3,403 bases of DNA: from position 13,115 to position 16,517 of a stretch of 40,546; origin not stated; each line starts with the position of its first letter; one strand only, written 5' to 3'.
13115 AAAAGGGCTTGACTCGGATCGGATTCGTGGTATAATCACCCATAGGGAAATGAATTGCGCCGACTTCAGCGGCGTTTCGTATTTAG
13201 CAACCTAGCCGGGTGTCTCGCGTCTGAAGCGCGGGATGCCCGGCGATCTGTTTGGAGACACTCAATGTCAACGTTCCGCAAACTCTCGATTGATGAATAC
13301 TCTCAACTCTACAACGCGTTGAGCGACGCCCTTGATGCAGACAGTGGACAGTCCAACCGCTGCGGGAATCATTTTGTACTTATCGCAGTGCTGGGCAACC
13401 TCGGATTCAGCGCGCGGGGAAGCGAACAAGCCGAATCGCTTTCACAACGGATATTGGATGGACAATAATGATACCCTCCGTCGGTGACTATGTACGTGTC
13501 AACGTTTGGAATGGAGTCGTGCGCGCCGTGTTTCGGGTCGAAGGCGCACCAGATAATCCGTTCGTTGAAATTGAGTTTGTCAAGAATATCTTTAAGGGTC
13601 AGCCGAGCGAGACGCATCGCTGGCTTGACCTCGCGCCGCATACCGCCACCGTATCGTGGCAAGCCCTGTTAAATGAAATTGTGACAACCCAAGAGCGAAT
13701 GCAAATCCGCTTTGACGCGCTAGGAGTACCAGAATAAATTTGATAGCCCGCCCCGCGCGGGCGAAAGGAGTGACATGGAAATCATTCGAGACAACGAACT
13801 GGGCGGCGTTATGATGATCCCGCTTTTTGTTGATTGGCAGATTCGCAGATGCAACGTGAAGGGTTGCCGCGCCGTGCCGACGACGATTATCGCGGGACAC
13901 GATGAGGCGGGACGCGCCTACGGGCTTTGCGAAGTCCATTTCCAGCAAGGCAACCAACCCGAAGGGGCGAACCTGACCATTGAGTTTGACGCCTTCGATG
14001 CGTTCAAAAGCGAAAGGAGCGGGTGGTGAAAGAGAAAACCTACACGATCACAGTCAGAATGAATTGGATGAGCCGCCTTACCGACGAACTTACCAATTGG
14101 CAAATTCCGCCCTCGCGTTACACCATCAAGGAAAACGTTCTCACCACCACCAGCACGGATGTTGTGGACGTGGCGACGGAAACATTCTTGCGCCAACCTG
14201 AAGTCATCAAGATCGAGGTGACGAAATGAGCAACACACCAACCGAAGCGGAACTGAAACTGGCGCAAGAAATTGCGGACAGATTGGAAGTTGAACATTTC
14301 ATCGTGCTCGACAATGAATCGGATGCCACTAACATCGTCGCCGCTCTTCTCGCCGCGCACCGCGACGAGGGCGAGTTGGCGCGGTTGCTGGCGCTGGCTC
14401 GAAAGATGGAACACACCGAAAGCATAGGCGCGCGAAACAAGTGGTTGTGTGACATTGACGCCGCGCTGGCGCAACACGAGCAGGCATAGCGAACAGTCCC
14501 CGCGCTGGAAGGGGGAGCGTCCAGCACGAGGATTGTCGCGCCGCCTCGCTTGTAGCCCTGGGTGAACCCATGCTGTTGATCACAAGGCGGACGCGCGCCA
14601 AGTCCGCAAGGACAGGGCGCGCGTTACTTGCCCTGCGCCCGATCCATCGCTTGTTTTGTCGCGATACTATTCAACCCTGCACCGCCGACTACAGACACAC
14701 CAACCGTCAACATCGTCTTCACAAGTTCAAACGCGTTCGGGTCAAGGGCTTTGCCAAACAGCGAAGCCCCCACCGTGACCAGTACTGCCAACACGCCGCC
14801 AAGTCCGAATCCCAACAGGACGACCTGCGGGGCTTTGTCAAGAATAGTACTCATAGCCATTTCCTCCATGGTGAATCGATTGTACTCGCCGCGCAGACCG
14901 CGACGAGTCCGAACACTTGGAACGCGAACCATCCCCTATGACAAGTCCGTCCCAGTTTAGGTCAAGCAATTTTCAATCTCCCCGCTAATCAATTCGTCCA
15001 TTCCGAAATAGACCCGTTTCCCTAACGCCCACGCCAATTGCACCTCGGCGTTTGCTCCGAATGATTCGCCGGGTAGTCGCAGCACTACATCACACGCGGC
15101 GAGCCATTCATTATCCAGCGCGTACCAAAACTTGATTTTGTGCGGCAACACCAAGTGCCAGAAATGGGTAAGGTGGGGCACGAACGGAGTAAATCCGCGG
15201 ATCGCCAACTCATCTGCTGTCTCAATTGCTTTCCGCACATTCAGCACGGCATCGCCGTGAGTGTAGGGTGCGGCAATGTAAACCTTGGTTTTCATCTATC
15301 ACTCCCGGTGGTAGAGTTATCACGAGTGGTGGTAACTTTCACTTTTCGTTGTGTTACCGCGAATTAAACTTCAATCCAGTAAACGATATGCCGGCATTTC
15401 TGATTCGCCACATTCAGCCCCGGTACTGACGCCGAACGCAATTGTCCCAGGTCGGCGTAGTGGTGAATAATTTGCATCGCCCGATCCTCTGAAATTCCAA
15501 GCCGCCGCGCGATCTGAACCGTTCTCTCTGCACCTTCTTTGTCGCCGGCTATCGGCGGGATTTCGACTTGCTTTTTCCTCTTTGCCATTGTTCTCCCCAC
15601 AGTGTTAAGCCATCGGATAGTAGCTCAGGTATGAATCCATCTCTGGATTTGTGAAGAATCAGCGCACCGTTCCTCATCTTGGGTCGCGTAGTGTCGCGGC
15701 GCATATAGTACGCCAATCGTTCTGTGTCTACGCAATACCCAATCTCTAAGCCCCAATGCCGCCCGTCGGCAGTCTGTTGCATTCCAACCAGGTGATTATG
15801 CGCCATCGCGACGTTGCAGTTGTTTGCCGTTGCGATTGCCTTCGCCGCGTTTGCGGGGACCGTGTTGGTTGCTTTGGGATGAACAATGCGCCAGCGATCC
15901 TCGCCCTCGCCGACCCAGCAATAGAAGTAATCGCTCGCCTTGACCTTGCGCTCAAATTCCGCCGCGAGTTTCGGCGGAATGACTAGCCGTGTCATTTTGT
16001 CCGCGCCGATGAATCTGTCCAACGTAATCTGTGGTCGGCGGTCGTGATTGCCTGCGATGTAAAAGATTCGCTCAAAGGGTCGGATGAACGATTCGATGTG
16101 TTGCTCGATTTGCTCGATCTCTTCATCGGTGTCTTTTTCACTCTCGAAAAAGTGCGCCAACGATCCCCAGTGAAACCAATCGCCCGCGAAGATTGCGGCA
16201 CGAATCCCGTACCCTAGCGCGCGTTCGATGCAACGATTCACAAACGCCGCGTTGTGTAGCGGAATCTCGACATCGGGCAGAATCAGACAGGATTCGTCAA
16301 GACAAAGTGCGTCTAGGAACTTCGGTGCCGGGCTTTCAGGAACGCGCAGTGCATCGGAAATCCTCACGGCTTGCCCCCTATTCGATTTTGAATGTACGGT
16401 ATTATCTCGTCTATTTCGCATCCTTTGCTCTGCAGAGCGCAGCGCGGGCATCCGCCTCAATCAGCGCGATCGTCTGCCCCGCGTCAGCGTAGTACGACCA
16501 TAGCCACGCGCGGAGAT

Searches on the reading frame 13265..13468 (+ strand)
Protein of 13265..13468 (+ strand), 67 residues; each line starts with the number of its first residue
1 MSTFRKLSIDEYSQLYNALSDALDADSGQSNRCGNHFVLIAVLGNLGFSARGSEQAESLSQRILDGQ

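Call 9: search_protein_families(library=pfam, proteins=[window:13265-13468:+], max_evalue=0.01)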
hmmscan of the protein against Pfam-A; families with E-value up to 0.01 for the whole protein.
window:13265-13468:+ (67 aa): 0 families

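Call 10: search_protein_families(library=phrogs, proteins=[window:13265-13468:+], max_evalue=0.01)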
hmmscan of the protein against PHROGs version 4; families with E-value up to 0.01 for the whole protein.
window:13265-13468:+ (67 aa): 0 families

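Call 12: find_related_loci(query=window:13265-13468:+, collection=viral_contigs, flank=4000)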
Query window:13265-13468:+ (67 aa) in viral_contigs; peptide patterns used: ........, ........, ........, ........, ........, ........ (x = any residue, [..] = any of these).
36 stretches matched a pattern, but none encodes a relative of the query by tblastn (E <= 1e-3).

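Call 14: find_encoding_contigs(protein=window:13265-13468:+, flank=6000, max_places=10)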
Protein window:13265-13468:+ (67 aa): no gene with exactly this product is on record in the collection.

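Call 52: predict_structure(protein=window:13265-13468:+)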
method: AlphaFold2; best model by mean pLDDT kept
length: 67 residues; sequences in the alignment: 1
mean_pLDDT: 60.2   pTM: 0.34
mean pLDDT of the five models: 60.2, 59.5, 59.1, 57.9, 57.4
residues with pLDDT >= 90: 0; 70-90: 14; 50-70: 42; < 50: 11
segments of 3 or more residues with pLDDT < 50: 48-50
pLDDT, mean of each block of 10 residues (from residue 1): 67 74 58 58 57 52 55
secondary structure, 60 per line:
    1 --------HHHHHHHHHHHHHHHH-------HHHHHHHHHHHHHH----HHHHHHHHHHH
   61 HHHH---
elements in order: H9-24 H32-45 H50-64

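Call 55: search_protein_families(library=pfam, proteins=[window:13265-13468:+], max_evalue=5)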
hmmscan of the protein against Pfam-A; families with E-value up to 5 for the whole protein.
window:13265-13468:+ (67 aa): 0 families

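Call 109: search_solved_structures(query=window:13265-13468:+, max_evalue=10)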
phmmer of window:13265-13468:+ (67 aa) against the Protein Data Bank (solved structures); distinct sequences matched with E-value up to 10: 1.
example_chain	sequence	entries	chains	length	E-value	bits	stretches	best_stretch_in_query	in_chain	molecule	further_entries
4mt0_A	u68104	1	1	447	0.24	15.7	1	27-65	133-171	MtrE protein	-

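Call 125: fold_search(model_id=the predicted structure, library=pdb)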
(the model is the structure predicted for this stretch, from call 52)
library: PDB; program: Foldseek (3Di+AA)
matches with E <= 10: 10; with E <= 0.001: 0
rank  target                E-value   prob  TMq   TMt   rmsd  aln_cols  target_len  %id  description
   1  2lkl_MODEL_1_A        4.2e+00  0.08  0.33  0.28  14.2        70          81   13  Structure of the core intracellular domain of PfEMP1 (released 2012-01-25)
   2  6inr_B                5.1e+00  0.06  0.32  0.31  14.6        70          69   11  The crystal structure of phytoplasmal effector causing phyllody symptoms 1 (PHYL1) (released 2019-07-31)
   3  4eyy_Q                5.4e+00  0.09  0.41  0.17  12.2        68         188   26  Crystal Structure of the IcmR-IcmQ complex from Legionella pneumophila (released 2013-05-22)
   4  7zol_A                5.8e+00  0.04  0.30  0.17  13.6        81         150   14  Cryo-EM structure of a CRISPR effector in complex with regulator (released 2022-11-30)
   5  2j5y_A                6.2e+00  0.05  0.29  0.31   9.4        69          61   23  Crystal structure of the GA module from F.magna (released 2007-06-26)
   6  4n9f_x                6.2e+00  0.04  0.26  0.09   8.6        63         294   13  Crystal structure of the Vif-CBFbeta-CUL5-ElOB-ElOC pentameric complex (released 2014-01-08)
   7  9yzn_D                8.6e+00  0.04  0.26  0.30   8.9        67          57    9  Isoreticular co-crystal 1 with asymmetrical expanded duplex (31mer) containing insert sequence TGATGAGCAG and loaded w (released 2026-02-18)
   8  9fkd_B                9.2e+00  0.09  0.44  0.47   5.8        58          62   14  Progesterone-bound DB3 Fab in complex with computationally designed DBPro1156_2 protein binder (released 2024-10-30)
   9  1tmx_B                9.2e+00  0.08  0.42  0.13  10.2        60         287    8  Crystal structure of hydroxyquinol 1,2-dioxygenase from Nocardioides Simplex 3E (released 2005-03-22)
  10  5fvl_A                9.2e+00  0.07  0.39  0.33  11.5        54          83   17  Crystal structure of Vps4-Vps20 complex from S.cerevisiae (released 2016-04-27)
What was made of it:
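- On CI/Cro-type lysis-lysogeny switch: The 67-aa model has pLDDT 60 and no fold match (calls 52, 125).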

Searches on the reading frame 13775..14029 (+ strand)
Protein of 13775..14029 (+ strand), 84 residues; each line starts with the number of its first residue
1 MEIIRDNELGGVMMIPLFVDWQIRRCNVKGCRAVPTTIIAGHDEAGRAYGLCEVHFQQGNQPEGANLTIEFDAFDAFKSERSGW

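Call 9: search_protein_families(library=pfam, proteins=[window:13775-14029:+], max_evalue=0.01)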
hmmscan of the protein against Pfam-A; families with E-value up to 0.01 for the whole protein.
window:13775-14029:+ (84 aa): 0 families

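Call 10: search_protein_families(library=phrogs, proteins=[window:13775-14029:+], max_evalue=0.01)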
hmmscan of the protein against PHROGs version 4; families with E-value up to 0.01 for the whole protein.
window:13775-14029:+ (84 aa): 0 families

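Call 55: search_protein_families(library=pfam, proteins=[window:13775-14029:+], max_evalue=5)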
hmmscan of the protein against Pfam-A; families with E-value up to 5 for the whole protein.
window:13775-14029:+ (84 aa): 1 family
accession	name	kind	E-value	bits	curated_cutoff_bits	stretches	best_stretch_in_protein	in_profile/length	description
PF01848.21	HOK_GEF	-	0.16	12.1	22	1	51-60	24-33/42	Hok/gef family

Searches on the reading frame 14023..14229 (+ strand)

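Call 9: search_protein_families(library=pfam, proteins=[window:14023-14229:+], max_evalue=0.01)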
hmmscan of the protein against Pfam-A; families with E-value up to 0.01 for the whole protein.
window:14023-14229:+ (68 aa): 0 families

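Call 10: search_protein_families(library=phrogs, proteins=[window:14023-14229:+], max_evalue=0.01)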
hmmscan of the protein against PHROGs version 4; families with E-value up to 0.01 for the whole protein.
window:14023-14229:+ (68 aa): 0 families

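Call 55: search_protein_families(library=pfam, proteins=[window:14023-14229:+], max_evalue=5)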
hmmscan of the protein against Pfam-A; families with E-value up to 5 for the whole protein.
window:14023-14229:+ (68 aa): 1 family
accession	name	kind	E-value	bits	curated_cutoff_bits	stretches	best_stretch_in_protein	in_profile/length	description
PF14823.11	Sirohm_synth_C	-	0.046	13.7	24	1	8-22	27-41/68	Sirohaem biosynthesis protein C-terminal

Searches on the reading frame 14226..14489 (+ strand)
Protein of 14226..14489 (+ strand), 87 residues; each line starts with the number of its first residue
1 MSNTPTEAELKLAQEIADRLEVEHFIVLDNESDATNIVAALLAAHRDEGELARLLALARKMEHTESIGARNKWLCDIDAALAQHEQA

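Call 9: search_protein_families(library=pfam, proteins=[window:14226-14489:+], max_evalue=0.01)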
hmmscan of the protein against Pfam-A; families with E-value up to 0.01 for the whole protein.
window:14226-14489:+ (87 aa): 0 families

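Call 10: search_protein_families(library=phrogs, proteins=[window:14226-14489:+], max_evalue=0.01)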
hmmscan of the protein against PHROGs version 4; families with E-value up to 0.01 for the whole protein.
window:14226-14489:+ (87 aa): 0 families

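Call 55: search_protein_families(library=pfam, proteins=[window:14226-14489:+], max_evalue=5)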
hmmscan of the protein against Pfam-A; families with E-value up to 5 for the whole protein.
window:14226-14489:+ (87 aa): 3 families
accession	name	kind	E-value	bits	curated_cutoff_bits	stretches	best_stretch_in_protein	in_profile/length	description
PF00733.27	Asn_synthase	-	0.088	12.9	21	1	6-48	56-97/354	Asparagine synthase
PF06877.16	RraB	-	0.095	13.7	23.3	1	16-45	18-47/102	Regulator of ribonuclease activity B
PF06508.19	QueC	-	0.19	11.7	22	1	7-85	38-111/210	Queuosine biosynthesis protein QueC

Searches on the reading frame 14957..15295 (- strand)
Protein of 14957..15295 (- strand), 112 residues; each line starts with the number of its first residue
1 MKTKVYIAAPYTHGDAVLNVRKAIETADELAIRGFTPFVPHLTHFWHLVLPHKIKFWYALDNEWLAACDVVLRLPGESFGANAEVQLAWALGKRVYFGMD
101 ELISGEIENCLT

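Call 23: search_protein_families(library=pfam, proteins=[window:14957-15295:-], max_evalue=0.01)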
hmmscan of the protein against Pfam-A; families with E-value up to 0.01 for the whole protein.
window:14957-15295:- (112 aa): 4 families
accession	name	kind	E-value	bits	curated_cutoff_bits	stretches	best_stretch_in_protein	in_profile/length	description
PF24963.1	DUF7768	-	8.6e-07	29.6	26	1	4-95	2-95/98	Domain of unknown function (DUF7768)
PF14359.12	DUF4406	-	8.9e-05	23.3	22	1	4-96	2-90/91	Domain of unknown function (DUF4406)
PF09152.16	DUF1937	-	0.00043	21.3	23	1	4-96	2-112/116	Domain of unknown function (DUF1937)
PF05014.21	Nuc_deoxyrib_tr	-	0.00051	20.6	28.8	1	5-97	1-95/117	Nucleoside 2-deoxyribosyltransferase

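Call 24: search_protein_families(library=phrogs, proteins=[window:14957-15295:-], max_evalue=0.01)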
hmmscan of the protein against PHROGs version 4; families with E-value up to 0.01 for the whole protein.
window:14957-15295:- (112 aa): 1 family
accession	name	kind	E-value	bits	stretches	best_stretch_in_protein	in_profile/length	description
phrog_355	-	DNA, RNA and nucleotide metabolism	4.9e-13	50.1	1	1-105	73-179/249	nucleoside 2-deoxyribosyltransferase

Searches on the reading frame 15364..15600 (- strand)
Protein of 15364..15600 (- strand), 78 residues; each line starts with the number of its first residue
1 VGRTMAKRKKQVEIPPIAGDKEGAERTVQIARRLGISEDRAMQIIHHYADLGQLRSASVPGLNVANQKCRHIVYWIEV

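Call 9: search_protein_families(library=pfam, proteins=[window:15364-15600:-], max_evalue=0.01)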
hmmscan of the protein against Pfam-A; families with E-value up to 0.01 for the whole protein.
window:15364-15600:- (78 aa): 3 families
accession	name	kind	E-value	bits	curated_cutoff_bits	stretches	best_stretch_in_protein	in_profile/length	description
PF13384.12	HTH_23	-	0.0024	18.1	24.6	1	27-50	20-43/50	Homeodomain-like domain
PF22451.2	NirdL-like_HTH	-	0.0061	16.6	27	1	29-55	21-47/47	Siroheme decarboxylase NirDL-like HTH domain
PF13542.12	HTH_Tnp_ISL3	-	0.008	16.1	27.4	0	29-49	31-51/51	Helix-turn-helix domain of transposase family ISL3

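Call 10: search_protein_families(library=phrogs, proteins=[window:15364-15600:-], max_evalue=0.01)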
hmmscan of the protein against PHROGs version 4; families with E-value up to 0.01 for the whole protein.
window:15364-15600:- (78 aa): 0 families

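Call 55: search_protein_families(library=pfam, proteins=[window:15364-15588:-], max_evalue=5)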
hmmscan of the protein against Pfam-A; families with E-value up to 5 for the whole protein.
window:15364-15588:- (74 aa): 6 families
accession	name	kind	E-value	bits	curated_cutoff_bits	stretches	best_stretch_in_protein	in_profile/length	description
PF13384.12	HTH_23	-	0.0022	18.2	24.6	1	23-47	20-44/50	Homeodomain-like domain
PF22451.2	NirdL-like_HTH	-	0.0056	16.7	27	1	25-51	21-47/47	Siroheme decarboxylase NirDL-like HTH domain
PF13542.12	HTH_Tnp_ISL3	-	0.0073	16.2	27.4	1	25-45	31-51/51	Helix-turn-helix domain of transposase family ISL3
PF13518.12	HTH_28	-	0.019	15.5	25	1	22-46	14-38/52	Helix-turn-helix domain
PF13551.12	HTH_29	-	0.019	15.5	28.1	1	18-48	10-40/64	Winged helix-turn helix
PF04545.22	Sigma70_r4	-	0.019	14.9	24.1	1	25-42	25-42/50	Sigma-70, region 4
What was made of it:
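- A 74-aa ORF at 15364..15588 has sub-threshold HTH hits (calls 9, 55).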

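Call 110: search_protein_families(library=phrogs, proteins=[window:15364-15588:-], max_evalue=0.1)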
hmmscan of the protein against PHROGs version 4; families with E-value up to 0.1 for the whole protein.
window:15364-15588:- (74 aa): 0 families

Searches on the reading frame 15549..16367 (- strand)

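Call 23: search_protein_families(library=pfam, proteins=[window:15549-16367:-], max_evalue=0.01)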
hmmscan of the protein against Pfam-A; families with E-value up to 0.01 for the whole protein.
window:15549-16367:- (272 aa): 2 families
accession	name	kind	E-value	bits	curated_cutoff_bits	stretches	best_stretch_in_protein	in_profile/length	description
PF00149.33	Metallophos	-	0.0012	19.8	21.5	1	57-119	33-72/191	Calcineurin-like phosphoesterase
PF11390.13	FdsD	-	0.0017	19.1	27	1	70-94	9-33/61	NADH-dependant formate dehydrogenase delta subunit FdsD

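Call 24: search_protein_families(library=phrogs, proteins=[window:15549-16367:-], max_evalue=0.01)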
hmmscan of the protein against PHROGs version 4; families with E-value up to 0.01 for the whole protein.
window:15549-16367:- (272 aa): 1 family
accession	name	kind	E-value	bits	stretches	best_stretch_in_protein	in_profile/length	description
phrog_221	-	other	1.9e-10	41.5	1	24-227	111-325/367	metallo-phosphoesterase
